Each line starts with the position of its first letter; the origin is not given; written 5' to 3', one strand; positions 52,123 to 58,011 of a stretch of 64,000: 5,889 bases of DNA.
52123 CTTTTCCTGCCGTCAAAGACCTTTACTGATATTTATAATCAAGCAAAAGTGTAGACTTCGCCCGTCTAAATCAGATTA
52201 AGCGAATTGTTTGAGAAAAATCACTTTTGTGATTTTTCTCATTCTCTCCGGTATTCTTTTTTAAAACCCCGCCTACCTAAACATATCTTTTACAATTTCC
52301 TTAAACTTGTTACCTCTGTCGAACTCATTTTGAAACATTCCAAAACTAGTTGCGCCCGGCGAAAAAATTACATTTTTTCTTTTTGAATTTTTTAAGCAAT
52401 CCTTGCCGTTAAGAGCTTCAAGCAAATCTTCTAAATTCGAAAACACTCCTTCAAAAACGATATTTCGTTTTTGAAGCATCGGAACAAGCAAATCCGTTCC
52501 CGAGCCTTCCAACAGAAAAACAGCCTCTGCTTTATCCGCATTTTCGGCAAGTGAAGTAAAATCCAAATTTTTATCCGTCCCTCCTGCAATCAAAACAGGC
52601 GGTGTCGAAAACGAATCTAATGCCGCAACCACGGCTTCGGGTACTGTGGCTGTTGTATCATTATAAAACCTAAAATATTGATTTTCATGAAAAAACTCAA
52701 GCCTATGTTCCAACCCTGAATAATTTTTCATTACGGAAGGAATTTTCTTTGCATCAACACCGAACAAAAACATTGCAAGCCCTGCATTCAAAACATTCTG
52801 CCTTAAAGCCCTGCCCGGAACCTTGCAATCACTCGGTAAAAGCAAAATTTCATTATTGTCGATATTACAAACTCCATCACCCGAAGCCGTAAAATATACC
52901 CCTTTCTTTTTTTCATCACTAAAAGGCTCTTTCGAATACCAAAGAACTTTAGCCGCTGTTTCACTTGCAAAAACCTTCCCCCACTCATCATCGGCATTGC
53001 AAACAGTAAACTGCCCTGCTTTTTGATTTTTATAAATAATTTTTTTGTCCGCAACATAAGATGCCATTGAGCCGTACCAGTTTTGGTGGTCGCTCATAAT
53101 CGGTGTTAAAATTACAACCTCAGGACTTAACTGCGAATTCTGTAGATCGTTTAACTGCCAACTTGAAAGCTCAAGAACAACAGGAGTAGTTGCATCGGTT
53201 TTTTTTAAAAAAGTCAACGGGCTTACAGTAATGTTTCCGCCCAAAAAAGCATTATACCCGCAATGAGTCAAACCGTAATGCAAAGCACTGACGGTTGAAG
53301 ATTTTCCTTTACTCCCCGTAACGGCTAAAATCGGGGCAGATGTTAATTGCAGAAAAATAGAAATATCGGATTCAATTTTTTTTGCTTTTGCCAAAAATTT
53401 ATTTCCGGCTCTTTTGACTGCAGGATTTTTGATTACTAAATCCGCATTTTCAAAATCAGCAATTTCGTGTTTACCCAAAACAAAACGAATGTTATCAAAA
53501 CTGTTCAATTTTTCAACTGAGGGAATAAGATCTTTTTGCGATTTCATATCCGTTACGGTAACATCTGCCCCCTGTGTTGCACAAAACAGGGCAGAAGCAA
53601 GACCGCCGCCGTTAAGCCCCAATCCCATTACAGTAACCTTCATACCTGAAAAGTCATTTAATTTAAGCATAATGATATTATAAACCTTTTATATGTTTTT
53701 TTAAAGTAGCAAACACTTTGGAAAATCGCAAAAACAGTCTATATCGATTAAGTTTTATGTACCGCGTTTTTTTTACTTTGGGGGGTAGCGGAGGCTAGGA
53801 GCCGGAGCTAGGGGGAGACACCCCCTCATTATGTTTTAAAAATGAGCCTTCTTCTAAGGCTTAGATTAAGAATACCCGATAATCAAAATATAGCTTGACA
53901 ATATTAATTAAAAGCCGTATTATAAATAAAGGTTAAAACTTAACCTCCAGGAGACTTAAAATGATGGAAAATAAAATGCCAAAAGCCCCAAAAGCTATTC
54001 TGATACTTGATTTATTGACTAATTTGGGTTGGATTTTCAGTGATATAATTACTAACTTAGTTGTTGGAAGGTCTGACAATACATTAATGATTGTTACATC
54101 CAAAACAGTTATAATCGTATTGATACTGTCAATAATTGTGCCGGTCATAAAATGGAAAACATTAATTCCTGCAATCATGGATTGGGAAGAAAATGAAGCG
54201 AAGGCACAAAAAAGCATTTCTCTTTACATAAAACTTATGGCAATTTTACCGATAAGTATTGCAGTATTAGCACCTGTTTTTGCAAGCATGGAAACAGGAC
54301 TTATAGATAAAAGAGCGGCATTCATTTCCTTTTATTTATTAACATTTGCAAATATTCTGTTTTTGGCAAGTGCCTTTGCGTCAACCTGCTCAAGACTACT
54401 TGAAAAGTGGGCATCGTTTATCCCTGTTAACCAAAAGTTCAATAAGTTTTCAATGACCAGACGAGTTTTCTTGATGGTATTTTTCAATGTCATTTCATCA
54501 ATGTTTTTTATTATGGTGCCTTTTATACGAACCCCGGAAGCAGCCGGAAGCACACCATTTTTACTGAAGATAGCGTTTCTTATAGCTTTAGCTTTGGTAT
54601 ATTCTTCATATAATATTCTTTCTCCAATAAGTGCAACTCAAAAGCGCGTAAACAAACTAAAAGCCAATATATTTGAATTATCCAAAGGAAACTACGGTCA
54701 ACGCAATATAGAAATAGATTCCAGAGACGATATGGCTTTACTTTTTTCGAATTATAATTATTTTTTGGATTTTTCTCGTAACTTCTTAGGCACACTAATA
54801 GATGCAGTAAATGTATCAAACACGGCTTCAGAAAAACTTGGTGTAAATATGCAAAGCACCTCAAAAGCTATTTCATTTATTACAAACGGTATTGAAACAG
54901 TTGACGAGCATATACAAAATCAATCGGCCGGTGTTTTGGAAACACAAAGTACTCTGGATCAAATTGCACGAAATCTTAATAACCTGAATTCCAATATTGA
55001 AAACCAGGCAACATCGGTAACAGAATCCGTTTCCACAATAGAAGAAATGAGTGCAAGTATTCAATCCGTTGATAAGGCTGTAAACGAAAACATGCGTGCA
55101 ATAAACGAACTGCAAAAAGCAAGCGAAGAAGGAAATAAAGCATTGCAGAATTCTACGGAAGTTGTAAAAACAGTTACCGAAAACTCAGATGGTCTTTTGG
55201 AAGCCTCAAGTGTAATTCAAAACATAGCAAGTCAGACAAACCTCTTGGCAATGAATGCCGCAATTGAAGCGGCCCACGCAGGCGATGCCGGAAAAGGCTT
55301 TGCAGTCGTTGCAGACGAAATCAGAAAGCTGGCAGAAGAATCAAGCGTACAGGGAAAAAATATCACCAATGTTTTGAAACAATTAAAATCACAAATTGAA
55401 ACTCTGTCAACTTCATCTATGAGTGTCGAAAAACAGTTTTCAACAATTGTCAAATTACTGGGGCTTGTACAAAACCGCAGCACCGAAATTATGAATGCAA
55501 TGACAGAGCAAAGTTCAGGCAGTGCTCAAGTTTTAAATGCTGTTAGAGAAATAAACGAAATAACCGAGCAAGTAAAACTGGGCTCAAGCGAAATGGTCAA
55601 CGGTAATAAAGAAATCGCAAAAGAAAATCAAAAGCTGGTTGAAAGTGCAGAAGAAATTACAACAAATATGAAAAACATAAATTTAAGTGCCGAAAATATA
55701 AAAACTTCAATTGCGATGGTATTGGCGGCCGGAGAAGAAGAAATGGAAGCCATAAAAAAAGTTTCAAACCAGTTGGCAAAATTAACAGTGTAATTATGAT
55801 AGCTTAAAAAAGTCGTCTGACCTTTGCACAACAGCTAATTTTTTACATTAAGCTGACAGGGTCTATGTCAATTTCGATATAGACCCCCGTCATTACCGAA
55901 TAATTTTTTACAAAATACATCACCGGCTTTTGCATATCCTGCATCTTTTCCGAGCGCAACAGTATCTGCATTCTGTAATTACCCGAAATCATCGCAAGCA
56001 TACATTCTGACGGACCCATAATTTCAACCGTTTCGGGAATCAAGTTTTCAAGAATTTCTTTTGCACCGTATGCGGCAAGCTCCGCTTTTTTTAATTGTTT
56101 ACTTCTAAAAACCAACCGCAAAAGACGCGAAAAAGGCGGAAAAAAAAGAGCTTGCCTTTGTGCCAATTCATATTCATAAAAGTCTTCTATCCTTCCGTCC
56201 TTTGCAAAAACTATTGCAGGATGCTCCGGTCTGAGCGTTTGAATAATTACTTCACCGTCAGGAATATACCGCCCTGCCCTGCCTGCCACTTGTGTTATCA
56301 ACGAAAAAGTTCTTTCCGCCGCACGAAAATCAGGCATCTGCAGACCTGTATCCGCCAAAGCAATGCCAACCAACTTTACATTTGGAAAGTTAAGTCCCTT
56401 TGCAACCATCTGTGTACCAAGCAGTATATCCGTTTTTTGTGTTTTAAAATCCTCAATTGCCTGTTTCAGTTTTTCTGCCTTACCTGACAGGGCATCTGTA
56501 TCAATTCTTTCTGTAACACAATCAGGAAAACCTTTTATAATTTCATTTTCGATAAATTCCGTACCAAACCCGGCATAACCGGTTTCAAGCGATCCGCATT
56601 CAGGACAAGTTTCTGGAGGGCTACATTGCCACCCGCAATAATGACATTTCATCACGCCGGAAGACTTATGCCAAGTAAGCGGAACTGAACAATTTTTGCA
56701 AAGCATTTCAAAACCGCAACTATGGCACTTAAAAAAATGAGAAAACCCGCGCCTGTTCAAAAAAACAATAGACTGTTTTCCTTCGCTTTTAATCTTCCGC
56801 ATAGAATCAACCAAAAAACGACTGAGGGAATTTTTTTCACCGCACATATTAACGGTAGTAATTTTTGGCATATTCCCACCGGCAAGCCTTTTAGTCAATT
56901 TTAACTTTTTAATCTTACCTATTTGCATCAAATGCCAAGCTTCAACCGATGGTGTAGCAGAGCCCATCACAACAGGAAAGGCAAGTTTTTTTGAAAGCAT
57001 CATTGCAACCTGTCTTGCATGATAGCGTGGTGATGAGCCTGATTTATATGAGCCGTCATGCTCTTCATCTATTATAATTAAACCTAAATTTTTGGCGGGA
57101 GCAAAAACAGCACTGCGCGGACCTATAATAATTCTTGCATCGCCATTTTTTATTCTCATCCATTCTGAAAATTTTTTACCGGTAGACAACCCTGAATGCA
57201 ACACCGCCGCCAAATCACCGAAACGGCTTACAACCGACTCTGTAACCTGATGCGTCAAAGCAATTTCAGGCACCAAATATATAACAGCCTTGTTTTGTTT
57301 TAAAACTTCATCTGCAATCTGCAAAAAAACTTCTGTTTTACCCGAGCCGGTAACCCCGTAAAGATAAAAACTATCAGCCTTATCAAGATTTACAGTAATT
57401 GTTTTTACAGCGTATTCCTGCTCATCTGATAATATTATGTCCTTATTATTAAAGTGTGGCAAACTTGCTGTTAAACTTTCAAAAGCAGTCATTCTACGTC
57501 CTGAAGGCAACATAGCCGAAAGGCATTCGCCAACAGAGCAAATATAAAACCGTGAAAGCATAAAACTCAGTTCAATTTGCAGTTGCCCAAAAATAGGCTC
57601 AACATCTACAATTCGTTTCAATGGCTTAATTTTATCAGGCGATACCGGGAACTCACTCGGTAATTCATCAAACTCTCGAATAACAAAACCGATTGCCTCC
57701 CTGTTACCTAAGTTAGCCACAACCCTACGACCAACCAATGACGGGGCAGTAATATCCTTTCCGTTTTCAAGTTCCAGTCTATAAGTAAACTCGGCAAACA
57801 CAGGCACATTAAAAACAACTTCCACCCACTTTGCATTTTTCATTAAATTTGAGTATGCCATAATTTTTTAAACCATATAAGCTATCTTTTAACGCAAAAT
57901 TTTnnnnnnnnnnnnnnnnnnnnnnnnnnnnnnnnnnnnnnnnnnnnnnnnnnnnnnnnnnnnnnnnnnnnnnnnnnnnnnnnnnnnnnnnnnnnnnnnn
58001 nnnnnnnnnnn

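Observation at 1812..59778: Dispersed family of 12 modular folded non-coding elements with an invariant core and compensatory stems (family A)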

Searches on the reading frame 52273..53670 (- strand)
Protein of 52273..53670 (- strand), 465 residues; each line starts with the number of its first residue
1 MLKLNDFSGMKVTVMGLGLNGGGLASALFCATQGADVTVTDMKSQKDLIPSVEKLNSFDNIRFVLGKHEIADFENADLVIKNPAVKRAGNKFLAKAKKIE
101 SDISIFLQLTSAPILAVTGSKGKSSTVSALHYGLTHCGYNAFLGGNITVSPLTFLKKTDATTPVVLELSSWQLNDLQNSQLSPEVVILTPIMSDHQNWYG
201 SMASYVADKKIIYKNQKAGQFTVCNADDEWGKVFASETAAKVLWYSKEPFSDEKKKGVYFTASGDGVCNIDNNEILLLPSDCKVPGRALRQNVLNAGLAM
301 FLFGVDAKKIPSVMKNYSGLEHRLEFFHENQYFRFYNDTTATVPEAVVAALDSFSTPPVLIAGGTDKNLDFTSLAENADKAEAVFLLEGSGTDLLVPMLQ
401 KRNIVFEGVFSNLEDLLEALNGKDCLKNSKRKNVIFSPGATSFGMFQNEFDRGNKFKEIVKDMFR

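Call 77: search_protein_families(library=pfam, proteins=[window:52273-53670:-], max_evalue=0.0001)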
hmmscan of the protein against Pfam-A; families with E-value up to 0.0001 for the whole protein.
window:52273-53670:- (465 aa): 2 families
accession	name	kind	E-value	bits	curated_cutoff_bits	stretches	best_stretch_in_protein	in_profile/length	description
PF08245.18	Mur_ligase_M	-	7.6e-22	78.7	24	1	117-298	1-198/200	Mur ligase middle domain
PF21799.2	MurD-like_N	-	4.3e-07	30.6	27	1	11-92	2-76/88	Mur ligase MurD-like, N-terminal domain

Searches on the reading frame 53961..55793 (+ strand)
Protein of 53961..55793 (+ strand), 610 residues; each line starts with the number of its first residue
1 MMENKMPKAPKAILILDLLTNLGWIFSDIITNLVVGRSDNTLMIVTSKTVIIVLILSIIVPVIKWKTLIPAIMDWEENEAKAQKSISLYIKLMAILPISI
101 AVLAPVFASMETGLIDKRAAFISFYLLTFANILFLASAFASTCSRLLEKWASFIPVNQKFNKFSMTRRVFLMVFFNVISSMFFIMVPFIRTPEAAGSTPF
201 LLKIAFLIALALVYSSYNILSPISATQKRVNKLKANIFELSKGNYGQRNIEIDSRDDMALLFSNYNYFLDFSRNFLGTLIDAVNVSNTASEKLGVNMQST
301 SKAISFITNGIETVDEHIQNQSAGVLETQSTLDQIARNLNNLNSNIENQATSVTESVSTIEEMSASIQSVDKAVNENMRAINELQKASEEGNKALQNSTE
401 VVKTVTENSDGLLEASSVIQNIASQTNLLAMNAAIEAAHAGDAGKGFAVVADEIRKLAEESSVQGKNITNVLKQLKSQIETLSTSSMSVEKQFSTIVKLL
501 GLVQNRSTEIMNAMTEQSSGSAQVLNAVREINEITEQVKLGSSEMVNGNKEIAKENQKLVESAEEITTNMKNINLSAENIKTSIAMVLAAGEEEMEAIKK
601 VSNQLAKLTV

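Call 44: search_protein_families(library=pfam, proteins=[window:53961-55793:+], max_evalue=0.01)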
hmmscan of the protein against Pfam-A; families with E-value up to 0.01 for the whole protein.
window:53961-55793:+ (610 aa): 2 families
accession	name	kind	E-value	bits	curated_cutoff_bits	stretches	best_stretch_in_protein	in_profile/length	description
PF00015.26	MCPsignal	-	1.6e-33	116.4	34.6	1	385-535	8-172/172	Methyl-accepting chemotaxis protein (MCP) signalling domain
PF25762.1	HAUS1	-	0.0023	18.2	40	1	448-575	43-170/236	HAUS augmin-like complex subunit 1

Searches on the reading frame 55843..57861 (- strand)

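Call 77: search_protein_families(library=pfam, proteins=[window:55843-57861:-], max_evalue=0.0001)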
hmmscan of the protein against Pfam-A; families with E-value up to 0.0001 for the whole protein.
window:55843-57861:- (672 aa): 6 families
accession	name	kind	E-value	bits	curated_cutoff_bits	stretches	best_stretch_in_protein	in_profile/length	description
PF18074.6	PriA_C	-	1.5e-18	67.8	26.9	1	576-668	1-95/95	Primosomal protein N C-terminal domain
PF00270.35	DEAD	-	1.8e-17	64.1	26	1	148-305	4-161/167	DEAD/DEAH box helicase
PF17764.6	PriA_3primeBD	-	3.6e-17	62.4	22.7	1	14-119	1-96/96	3'DNA-binding domain (3'BD)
PF04851.21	ResIII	-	3.1e-15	56.9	22.5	1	143-304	3-162/164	Type III restriction enzyme, res subunit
PF18319.7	Zn_ribbon_PriA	-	7.6e-11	42.2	26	1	388-412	1-25/27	PriA DNA helicase Cys-rich region (CRR) domain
PF00271.37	Helicase_C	-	6.6e-10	39.7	23.5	1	453-532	40-109/110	Helicase conserved C-terminal domain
